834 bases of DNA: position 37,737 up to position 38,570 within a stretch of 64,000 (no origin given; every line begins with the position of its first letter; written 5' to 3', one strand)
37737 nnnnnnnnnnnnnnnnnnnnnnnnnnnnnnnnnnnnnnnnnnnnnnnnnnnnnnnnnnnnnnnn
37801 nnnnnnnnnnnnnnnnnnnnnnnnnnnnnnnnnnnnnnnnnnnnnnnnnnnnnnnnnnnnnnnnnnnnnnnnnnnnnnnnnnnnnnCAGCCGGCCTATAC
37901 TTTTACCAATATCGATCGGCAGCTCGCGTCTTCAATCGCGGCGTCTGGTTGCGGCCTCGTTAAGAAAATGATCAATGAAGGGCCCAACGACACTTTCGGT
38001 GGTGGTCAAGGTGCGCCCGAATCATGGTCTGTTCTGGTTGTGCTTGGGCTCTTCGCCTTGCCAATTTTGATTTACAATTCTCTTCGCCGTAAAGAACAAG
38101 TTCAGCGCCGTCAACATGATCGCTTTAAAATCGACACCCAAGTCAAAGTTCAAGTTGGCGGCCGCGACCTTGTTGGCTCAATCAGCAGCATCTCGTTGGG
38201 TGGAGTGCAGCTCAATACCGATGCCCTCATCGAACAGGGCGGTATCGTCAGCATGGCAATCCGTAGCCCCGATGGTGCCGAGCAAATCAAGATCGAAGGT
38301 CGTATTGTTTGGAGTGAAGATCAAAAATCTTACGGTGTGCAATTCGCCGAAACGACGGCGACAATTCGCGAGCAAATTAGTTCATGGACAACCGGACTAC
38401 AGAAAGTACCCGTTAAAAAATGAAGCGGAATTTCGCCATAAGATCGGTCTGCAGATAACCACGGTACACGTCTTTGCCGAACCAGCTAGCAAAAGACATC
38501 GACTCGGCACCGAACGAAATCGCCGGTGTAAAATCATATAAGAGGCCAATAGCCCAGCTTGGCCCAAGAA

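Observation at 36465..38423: Subtilase-TM-PilZ fusion: an exported S8 protease tethered to a cytoplasmic c-di-GMP-receptor-type domain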

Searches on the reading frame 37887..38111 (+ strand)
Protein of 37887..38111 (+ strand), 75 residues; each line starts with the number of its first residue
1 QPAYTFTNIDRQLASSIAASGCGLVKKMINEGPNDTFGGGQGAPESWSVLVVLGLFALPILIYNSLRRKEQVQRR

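Call 33: search_protein_families(library=ncbifam, proteins=[window:37887-38111:+], max_evalue=10)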
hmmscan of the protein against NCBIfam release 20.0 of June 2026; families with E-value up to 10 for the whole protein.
seq(75 aa): 0 families

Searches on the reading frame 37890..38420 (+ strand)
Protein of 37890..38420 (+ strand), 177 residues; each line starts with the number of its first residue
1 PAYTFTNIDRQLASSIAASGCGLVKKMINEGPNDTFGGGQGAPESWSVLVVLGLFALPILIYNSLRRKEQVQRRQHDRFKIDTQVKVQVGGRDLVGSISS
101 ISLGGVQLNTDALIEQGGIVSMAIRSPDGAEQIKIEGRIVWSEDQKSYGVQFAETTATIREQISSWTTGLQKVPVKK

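Call 53: search_protein_representatives(protein=window:37890-38420:+)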
Query: 177 residues. Proteins with E-value up to 0.001 (for the whole library): 287; up to 1e-10: 83; up to 1e-30: 23. The best 150 are listed.
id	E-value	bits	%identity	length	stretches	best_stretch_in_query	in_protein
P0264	1.6e-52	193.9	55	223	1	1-173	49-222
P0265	4.1e-46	173.0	55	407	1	7-172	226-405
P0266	7.3e-44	165.7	47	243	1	1-171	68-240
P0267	2.4e-42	160.8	48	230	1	1-173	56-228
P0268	1.0e-40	155.5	51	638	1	1-171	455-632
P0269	6.2e-40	152.9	56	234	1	9-172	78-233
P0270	7.8e-40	152.6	48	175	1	10-173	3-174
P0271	4.0e-39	150.3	48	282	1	1-173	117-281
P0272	9.1e-39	149.1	47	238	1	5-173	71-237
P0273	2.7e-36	141.1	50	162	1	17-172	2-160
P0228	4.0e-36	140.6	44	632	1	1-173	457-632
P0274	7.4e-36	139.7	48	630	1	10-172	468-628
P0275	1.1e-33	132.6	48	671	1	2-170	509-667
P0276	2.2e-33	131.6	43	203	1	11-170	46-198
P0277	9.5e-33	129.6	46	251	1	14-172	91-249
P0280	5.3e-32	127.1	43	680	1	18-173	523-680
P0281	6.1e-32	126.9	44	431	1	11-170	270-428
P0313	6.0e-22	94.4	32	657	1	1-172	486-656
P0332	2.0e-14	69.9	29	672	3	71-170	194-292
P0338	3.2e-12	62.8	28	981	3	66-168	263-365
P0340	9.2e-12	61.3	32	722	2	71-164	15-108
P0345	7.1e-11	58.4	27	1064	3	70-168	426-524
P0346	2.4e-10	56.7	34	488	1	1-166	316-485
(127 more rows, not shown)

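Call 65: search_protein_families(library=pfam, proteins=[P0265, P0281, P0346, P0275, P0280, P0313, P0332, P0338, P0340, P0345], max_evalue=0.0001)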
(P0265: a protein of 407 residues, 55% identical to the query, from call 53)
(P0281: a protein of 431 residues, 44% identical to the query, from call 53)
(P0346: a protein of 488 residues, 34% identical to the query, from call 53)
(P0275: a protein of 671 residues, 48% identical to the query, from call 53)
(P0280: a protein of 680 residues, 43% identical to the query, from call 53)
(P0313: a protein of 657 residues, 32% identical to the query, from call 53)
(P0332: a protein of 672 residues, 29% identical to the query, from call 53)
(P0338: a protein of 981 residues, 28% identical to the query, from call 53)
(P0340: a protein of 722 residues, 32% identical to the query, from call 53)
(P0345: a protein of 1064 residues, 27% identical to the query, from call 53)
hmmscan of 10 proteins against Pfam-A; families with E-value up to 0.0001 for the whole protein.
P0265 (407 aa): 2 families
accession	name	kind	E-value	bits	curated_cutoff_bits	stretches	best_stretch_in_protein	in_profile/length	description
PF00082.27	Peptidase_S8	-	1.7e-30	106.8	21.8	1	15-184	80-273/288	Subtilase family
PF07238.19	PilZ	-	8.6e-16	58.6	22.5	1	307-400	3-100/102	PilZ domain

P0281 (431 aa): 2 families
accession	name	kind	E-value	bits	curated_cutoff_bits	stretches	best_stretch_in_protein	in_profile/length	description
PF00082.27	Peptidase_S8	-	1.6e-47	162.6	21.8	1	6-229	29-276/288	Subtilase family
PF07238.19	PilZ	-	2.2e-18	66.9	22.5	1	331-425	2-100/102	PilZ domain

P0346 (488 aa): 2 families
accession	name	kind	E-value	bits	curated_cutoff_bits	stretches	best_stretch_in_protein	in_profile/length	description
PF00082.27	Peptidase_S8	-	3.9e-50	171.2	21.8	1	24-283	3-275/288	Subtilase family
PF07238.19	PilZ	-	1.6e-12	48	22.5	1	389-484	1-98/102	PilZ domain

P0275 (671 aa): 3 families
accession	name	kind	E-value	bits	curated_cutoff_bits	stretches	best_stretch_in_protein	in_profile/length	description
PF00082.27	Peptidase_S8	-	7.2e-47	160.5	21.8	1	195-470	2-274/288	Subtilase family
PF07238.19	PilZ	-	6.1e-18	65.5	22.5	1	569-664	1-100/102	PilZ domain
PF22148.1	Fervidolysin_NPro-like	-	1.3e-08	35.6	21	1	30-112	4-81/81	Fervidolysin N-terminal prodomain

P0280 (680 aa): 3 families
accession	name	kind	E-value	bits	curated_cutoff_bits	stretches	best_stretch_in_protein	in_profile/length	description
PF00082.27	Peptidase_S8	-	1.5e-41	143.1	21.8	1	168-457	4-273/288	Subtilase family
PF07238.19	PilZ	-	4.3e-15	56.3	22.5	1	580-673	2-99/102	PilZ domain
PF22148.1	Fervidolysin_NPro-like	-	2.9e-10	40.8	21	1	23-111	5-81/81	Fervidolysin N-terminal prodomain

P0313 (657 aa): 3 families
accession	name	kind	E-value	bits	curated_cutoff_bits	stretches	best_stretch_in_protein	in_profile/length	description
PF00082.27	Peptidase_S8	-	2.1e-51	175.4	21.8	1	172-436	1-273/288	Subtilase family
PF07238.19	PilZ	-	3.7e-15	56.6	22.5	1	557-650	2-99/102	PilZ domain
PF22148.1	Fervidolysin_NPro-like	-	4.3e-10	40.3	21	1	21-112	5-81/81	Fervidolysin N-terminal prodomain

P0332 (672 aa): 1 family
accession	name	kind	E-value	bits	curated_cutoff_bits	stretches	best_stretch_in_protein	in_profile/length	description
PF07238.19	PilZ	-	7.6e-32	110.1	22.5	3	3-98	1-100/102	PilZ domain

P0338 (981 aa): 2 families
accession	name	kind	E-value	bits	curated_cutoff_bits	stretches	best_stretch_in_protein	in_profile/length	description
PF07238.19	PilZ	-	8.7e-30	103.5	22.5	2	270-364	2-100/102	PilZ domain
PF03544.19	TonB_C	-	7.8e-14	52.3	24.6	1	899-974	2-79/79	Gram-negative bacterial TonB protein C-terminal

P0340 (722 aa): 2 families
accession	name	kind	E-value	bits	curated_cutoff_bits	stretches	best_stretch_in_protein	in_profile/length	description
PF07238.19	PilZ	-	7e-23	81.3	22.5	2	190-285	2-101/102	PilZ domain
PF03544.19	TonB_C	-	5.5e-18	65.6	24.6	1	639-714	2-79/79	Gram-negative bacterial TonB protein C-terminal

P0345 (1064 aa): 2 families
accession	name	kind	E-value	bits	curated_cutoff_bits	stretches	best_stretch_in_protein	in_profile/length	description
PF07238.19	PilZ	-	1.2e-31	109.5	22.5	3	17-111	2-100/102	PilZ domain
PF03544.19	TonB_C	-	3.9e-15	56.5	24.6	1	983-1056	2-77/79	Gram-negative bacterial TonB protein C-terminal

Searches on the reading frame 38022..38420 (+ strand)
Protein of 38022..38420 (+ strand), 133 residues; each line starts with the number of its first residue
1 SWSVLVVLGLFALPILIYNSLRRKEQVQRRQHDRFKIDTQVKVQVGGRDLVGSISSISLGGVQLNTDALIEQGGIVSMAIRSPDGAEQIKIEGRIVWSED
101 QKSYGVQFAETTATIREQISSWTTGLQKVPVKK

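Call 3: search_protein_families(library=pfam, proteins=[window:38085-38420:+], max_evalue=10)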
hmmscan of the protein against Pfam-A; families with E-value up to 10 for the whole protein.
window:38085-38420:+ (112 aa): 1 family
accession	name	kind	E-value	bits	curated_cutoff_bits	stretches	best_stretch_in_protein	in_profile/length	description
PF07238.19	PilZ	-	5e-18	65.8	22.5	1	7-102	1-100/102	PilZ domain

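Call 4: search_protein_families(library=ncbifam, proteins=[window:38085-38420:+], max_evalue=10)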
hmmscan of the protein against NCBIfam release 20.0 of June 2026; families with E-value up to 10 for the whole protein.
window:38085-38420:+ (112 aa): 4 families
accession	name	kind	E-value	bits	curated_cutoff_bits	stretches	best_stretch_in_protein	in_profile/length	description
TIGR02266.1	gmx_TIGR02266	paralog_domain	2.2e-09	37.3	68.7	1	13-99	1-92/96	TIGR02266 family protein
TIGR03030.1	CelA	equivalog_domain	0.00099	17.2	699.1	1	3-98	564-664/714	UDP-forming cellulose synthase catalytic subunit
NF047488.1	Sig54regLEPBII2431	equivalog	0.0014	19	175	1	2-89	5-96/112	LEPBI_I2431 family sigma-54 regulated protein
NF009234.0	PRK12584.1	equivalog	0.004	16.3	752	1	30-85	161-216/510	flagellin A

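Call 35: search_solved_structures(query=window:38085-38420:+, max_evalue=1, show_alignments=3)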
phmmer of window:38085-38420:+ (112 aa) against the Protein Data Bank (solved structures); distinct sequences matched with E-value up to 1: 7.
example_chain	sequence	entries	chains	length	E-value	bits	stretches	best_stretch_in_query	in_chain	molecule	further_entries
5vx6_A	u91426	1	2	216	0.13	15.8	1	3-73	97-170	Uncharacterized protein YpfA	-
3dsg_A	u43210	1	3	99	0.22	15.1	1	36-84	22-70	Type IV fimbriae assembly protein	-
4f48_B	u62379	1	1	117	0.22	15.1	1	36-84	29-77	Type IV fimbriae assembly protein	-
3gv2_A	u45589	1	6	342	0.39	14.3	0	26-74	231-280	Capsid protein p24,Carbon dioxide-concentrating mechanism protein CcmK homolog 4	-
3cnr_A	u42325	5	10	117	0.47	14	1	38-84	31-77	Type IV fimbriae assembly protein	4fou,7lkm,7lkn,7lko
7lkq_B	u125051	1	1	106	0.48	14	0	38-84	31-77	Type IV fimbriae assembly protein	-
9ygu_Y1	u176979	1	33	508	0.59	13.7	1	29-83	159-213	Flagellin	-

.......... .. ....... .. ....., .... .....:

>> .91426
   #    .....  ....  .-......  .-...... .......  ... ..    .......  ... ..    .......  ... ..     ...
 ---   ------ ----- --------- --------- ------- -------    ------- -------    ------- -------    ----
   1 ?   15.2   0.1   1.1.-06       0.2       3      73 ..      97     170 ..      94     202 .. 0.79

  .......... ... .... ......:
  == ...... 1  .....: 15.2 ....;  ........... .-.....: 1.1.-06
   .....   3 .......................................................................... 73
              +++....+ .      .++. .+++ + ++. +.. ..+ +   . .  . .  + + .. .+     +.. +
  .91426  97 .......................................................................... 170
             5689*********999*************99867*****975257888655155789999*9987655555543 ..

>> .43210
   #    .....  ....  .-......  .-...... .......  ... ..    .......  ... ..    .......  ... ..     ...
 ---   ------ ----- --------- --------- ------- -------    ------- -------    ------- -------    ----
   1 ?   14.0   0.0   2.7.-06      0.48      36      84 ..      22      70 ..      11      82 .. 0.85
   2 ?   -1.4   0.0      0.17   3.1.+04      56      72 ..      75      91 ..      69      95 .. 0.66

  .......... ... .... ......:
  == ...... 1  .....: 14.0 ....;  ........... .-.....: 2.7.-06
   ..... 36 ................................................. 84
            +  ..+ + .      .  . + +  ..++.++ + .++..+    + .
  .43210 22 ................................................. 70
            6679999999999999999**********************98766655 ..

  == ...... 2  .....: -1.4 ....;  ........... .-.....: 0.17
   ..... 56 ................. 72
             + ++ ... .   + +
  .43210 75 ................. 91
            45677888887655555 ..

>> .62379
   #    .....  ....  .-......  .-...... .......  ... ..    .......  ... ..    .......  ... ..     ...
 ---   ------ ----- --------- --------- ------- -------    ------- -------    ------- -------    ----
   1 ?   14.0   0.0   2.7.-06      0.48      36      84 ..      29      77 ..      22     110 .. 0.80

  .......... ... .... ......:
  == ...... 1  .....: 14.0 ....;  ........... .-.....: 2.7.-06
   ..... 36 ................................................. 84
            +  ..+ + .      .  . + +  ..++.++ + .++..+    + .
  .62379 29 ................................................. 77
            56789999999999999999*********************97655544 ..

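Call 38: find_homologous_proteins(query=window:38022-38420:+, max_evalue=0.001)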
Query seq(133 aa) (133 aa): 5 proteins with E <= 0.001 among 63 candidates.
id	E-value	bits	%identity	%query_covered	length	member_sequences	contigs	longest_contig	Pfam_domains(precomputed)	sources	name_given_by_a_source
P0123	4.7e-51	190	71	97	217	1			PF07238.20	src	-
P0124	3.5e-47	177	69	84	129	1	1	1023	PF07238.20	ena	-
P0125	3.5e-36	142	54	95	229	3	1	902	PF07238.20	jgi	jgi:hypothetical protein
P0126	2.1e-31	126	62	70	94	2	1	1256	PF07238.20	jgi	jgi:Tfp pilus assembly protein PilZ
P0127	1.0e-27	115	59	72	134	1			PF07238.20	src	-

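Call 74: predict_structure(alignment_id=A3)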
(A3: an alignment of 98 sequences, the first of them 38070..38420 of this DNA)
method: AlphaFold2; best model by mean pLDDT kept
length: 117 residues; sequences in the alignment: 98
mean_pLDDT: 63.5   pTM: 0.43
mean pLDDT of the five models: 63.5, 62.6, 61.1, 58.3, 55.4
residues with pLDDT >= 90: 0; 70-90: 46; 50-70: 40; < 50: 31
segments of 3 or more residues with pLDDT < 50: 17-30, 34-37, 39-47
pLDDT, mean of each block of 10 residues (from residue 1): 61 50 44 48 47 60 78 81 81 73 79 57
secondary structure, 60 per line:
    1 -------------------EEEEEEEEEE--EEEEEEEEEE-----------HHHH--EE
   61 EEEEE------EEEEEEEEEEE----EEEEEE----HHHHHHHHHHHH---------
elements in order: E20-29 E32-41 H53-56 E59-65 E72-82 E87-92 H97-108

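Call 76: fold_search(model_id=the predicted structure, library=pdb)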
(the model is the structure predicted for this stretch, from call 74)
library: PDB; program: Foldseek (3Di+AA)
matches with E <= 10: 298; with E <= 0.001: 0
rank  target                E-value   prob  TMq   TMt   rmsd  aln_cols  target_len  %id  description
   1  4rt0_A                1.8e-01  0.60  0.30  0.32  10.5       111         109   15  Structure of the Alg44 PilZ domain from Pseudomonas aeruginosa PAO1 in complex with c-di-GMP (released 2015-04-08)
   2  4xrn_C                1.8e-01  0.44  0.28  0.30  12.1       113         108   11  Pilz domain with c-di-gmp of a protein from Pseudomonas aeruginosa (released 2016-02-03)
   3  4rt0_B                2.5e-01  0.51  0.30  0.32  10.9       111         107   14  Structure of the Alg44 PilZ domain from Pseudomonas aeruginosa PAO1 in complex with c-di-GMP (released 2015-04-08)
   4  3dsg_A                2.8e-01  0.90  0.30  0.36   5.1        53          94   26  XC1028 from Xanthomonas campestris Adopts a PilZ Domain-like Structure Yet with Trivial c-di-GMP Binding Activity (released 2009-05-19)
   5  4rt1_B                3.6e-01  0.38  0.30  0.31  11.0       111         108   15  Structure of the Alg44 PilZ domain (R95A mutant) from Pseudomonas aeruginosa PAO1 in complex with c-di-GMP (released 2015-04-08)
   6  4rt0_C                4.0e-01  0.57  0.34  0.36   9.9       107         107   18  Structure of the Alg44 PilZ domain from Pseudomonas aeruginosa PAO1 in complex with c-di-GMP (released 2015-04-08)
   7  4fou_C                5.3e-01  0.77  0.31  0.36   4.9        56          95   25  Structure of the PilZ-FimX(EAL domain)-c-di-GMP complex responsible for the regulation of bacterial Type IV pilus biog (released 2013-03-27)
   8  4fou_D                6.0e-01  0.77  0.30  0.35   4.9        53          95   24  Structure of the PilZ-FimX(EAL domain)-c-di-GMP complex responsible for the regulation of bacterial Type IV pilus biog (released 2013-03-27)
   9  3cnr_A                6.4e-01  0.77  0.30  0.36   5.0        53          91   24  Crystal Structure of PilZ (XAC1133) from Xanthomonas axonopodis pv citri (released 2009-03-31)
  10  4tx4_B                8.0e-01  0.11  0.17  0.22  13.3        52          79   12  Crystal Structure of a Single-Domain Cysteine Protease Inhibitor from Cowpea (Vigna unguiculata) (released 2015-10-14)
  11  4tx4_A                1.1e+00  0.08  0.17  0.22  12.7        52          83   12  Crystal Structure of a Single-Domain Cysteine Protease Inhibitor from Cowpea (Vigna unguiculata) (released 2015-10-14)
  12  5cw3_D                1.2e+00  0.16  0.21  0.11  14.9        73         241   10  Structure of CfBRCC36-CfKIAA0157 complex (Zn Edge) (released 2015-09-16)
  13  2qux_H                1.3e+00  0.08  0.19  0.19  16.5       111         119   11  PP7 coat protein dimer in complex with RNA hairpin (released 2007-12-18)
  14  3ose                  1.4e+00  0.30  0.25  0.28   5.7        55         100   14  Structure of the Kinase Associated Domain 1 (KA1) from MARK1 kinase (released 2010-12-22)
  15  5ybx                  1.4e+00  0.18  0.21  0.19   4.9        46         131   17  Crystal structure of the N-terminal domain of Bqt4 in S.pombe (released 2018-09-19)
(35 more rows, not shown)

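Call 79: search_solved_structures(query=A4, max_evalue=0.01, show_alignments=4)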
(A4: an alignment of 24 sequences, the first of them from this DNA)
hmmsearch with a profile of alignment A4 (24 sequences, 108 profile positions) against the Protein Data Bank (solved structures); distinct sequences matched with E-value up to 0.01: 0.
